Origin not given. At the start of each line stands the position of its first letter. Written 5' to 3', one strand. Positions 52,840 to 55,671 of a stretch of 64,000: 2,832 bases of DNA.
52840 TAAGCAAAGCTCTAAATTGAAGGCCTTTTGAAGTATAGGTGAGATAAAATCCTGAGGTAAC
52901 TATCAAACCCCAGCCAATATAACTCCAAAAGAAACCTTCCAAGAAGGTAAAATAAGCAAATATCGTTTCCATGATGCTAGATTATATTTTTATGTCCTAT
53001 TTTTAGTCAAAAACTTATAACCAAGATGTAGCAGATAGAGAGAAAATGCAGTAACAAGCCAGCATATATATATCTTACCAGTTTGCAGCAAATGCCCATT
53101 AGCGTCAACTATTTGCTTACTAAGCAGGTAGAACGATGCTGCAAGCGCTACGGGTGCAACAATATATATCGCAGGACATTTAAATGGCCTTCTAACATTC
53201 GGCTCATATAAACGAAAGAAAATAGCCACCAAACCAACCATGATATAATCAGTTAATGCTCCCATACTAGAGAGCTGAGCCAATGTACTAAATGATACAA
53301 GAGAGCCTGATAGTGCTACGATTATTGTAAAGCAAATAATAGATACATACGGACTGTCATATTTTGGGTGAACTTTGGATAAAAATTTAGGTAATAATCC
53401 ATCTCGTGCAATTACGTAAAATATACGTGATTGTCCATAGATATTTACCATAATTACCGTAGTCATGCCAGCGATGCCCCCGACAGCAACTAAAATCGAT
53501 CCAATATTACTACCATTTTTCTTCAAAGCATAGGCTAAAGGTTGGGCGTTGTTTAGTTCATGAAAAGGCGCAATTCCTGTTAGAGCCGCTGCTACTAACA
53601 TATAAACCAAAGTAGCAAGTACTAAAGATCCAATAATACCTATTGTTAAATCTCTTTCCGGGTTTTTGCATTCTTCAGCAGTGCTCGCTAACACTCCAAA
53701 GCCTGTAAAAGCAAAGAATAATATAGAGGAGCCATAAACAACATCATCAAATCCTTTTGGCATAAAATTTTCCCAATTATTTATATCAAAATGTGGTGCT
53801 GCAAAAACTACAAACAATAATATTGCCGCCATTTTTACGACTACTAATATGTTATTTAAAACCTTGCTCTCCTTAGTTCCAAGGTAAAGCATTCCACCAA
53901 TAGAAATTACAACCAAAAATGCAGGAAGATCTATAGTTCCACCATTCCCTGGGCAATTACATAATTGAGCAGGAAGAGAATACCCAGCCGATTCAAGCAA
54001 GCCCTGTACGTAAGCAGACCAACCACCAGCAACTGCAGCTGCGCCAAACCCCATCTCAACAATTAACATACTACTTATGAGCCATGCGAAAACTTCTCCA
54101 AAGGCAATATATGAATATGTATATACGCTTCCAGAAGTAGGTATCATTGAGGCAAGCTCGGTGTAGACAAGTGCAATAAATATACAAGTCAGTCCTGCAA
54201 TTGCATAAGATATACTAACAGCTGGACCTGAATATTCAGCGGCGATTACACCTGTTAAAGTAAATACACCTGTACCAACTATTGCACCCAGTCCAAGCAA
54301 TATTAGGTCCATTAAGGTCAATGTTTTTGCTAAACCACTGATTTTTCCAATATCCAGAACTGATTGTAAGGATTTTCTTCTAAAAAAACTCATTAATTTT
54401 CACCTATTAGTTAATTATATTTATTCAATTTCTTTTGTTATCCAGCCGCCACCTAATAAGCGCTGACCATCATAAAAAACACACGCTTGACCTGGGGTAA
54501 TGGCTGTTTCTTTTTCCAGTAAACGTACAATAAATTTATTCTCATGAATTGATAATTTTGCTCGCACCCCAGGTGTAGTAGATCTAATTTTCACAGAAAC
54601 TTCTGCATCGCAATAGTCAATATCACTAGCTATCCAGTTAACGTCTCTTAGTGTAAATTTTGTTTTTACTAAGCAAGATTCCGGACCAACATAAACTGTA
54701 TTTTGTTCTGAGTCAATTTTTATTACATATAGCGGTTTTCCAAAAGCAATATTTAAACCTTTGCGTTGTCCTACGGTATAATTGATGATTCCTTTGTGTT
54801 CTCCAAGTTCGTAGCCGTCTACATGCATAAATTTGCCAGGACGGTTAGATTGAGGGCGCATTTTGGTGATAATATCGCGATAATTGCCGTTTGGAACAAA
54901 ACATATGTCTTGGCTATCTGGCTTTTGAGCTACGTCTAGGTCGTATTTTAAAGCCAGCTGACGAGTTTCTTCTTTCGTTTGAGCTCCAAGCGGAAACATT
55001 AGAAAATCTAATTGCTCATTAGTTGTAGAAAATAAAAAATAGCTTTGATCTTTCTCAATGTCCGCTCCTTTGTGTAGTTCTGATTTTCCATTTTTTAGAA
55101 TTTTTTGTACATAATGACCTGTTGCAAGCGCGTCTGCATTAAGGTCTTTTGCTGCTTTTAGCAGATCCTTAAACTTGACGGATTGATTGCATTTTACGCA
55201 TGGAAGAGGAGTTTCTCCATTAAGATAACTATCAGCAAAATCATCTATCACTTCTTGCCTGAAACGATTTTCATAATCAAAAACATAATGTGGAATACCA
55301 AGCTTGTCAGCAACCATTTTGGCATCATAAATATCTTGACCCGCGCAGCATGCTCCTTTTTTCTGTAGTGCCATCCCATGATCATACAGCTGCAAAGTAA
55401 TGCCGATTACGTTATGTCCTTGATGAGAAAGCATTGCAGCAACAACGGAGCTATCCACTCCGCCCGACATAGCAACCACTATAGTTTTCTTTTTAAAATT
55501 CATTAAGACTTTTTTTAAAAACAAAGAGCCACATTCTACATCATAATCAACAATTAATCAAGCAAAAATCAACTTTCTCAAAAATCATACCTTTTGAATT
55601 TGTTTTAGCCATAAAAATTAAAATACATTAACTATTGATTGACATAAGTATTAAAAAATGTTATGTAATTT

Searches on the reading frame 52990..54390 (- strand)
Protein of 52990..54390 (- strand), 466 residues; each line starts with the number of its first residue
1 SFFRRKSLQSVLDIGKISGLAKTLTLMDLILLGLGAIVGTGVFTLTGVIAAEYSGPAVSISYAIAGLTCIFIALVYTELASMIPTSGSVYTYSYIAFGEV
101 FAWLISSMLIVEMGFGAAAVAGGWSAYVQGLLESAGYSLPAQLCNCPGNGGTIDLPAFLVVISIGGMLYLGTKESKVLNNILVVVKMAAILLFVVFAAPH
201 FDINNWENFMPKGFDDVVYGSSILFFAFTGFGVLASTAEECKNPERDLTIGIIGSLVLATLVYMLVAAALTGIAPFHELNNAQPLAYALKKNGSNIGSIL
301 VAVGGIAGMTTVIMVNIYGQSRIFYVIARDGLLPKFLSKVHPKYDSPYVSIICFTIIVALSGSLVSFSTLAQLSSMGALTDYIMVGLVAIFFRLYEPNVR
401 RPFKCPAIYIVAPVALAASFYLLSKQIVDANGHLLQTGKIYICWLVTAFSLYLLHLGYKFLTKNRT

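Call 57: search_protein_families(library=pfam, proteins=[window:52990-54390:-], max_evalue=0.00001)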
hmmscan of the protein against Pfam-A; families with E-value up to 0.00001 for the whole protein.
window:52990-54390:- (466 aa): 2 families
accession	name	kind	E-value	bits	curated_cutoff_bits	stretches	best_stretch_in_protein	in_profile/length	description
PF13520.12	AA_permease_2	-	9.2e-51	173.5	27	1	24-448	1-426/427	Amino acid permease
PF00324.27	AA_permease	-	1.8e-37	129.6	24.6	1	29-423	2-418/470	Amino acid permease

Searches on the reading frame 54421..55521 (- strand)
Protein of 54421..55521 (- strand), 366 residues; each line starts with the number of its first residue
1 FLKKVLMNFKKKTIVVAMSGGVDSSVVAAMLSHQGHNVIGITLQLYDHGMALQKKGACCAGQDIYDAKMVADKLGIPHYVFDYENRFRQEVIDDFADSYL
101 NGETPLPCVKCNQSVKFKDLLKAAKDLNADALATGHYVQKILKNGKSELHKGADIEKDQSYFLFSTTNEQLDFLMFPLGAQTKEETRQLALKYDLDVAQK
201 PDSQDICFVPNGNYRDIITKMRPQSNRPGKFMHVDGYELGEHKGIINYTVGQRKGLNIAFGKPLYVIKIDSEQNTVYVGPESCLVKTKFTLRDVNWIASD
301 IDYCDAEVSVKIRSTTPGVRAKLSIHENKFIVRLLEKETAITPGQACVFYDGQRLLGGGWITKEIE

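Call 57: search_protein_families(library=pfam, proteins=[window:54421-55521:-], max_evalue=0.00001)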
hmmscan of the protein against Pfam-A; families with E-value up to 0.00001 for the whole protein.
window:54421-55521:- (366 aa): 5 families
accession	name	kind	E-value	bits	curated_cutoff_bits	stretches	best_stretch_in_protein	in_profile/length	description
PF03054.22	tRNA_Me_trans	-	6.8e-78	261.4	20.6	1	13-210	2-201/202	tRNA methyl transferase HUP domain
PF20259.3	tRNA_Me_trans_M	-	3.7e-21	74.9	27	1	219-279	5-65/66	tRNA methyl transferase PRC-barrel domain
PF20258.4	tRNA_Me_trans_C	-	8e-20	71.4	20.6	1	287-361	2-77/77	Aminomethyltransferase beta-barrel domain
PF00733.27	Asn_synthase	-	5.9e-06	26.6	21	1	15-86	21-82/354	Asparagine synthase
PF02540.23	NAD_synthase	-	6.7e-06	25.8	21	0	1-85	8-83/242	NAD synthase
